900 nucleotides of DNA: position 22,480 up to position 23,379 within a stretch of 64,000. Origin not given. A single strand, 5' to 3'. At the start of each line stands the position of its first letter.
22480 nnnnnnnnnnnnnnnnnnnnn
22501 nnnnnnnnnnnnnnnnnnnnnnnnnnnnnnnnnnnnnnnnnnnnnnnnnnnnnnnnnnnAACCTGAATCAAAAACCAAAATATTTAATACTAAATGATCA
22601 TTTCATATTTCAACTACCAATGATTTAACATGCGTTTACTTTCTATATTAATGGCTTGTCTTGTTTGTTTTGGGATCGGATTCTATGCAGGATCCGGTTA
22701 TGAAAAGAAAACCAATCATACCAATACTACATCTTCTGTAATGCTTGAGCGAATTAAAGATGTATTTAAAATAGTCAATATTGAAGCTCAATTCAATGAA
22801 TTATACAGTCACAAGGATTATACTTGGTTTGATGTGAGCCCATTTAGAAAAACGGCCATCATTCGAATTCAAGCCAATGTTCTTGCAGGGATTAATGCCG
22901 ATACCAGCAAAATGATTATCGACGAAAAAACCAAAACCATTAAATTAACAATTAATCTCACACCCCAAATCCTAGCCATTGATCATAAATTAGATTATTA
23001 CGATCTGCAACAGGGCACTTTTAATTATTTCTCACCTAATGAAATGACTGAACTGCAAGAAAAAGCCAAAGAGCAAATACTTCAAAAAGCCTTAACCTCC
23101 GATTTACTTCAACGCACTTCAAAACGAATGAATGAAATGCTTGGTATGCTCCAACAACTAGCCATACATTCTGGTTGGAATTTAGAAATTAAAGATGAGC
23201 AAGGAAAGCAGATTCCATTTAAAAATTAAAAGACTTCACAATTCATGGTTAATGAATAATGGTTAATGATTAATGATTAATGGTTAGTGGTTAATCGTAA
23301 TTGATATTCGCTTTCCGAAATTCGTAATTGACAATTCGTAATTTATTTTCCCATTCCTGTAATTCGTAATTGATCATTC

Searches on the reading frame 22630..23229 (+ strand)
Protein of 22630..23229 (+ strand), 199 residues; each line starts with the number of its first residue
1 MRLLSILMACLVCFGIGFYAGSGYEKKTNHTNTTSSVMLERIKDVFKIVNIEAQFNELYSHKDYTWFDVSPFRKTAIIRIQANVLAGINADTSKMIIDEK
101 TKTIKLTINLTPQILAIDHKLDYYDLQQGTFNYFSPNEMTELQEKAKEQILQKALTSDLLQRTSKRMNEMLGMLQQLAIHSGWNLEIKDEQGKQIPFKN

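Call 52: search_protein_families(library=pfam, proteins=[window:22630-23229:+], max_evalue=0.001)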
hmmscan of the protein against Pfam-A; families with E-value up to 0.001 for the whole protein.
window:22630-23229:+ (199 aa): 1 family
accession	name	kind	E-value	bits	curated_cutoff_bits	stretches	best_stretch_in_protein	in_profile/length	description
PF14014.11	DUF4230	-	2.8e-16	60.4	27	1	40-172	1-135/148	Protein of unknown function (DUF4230)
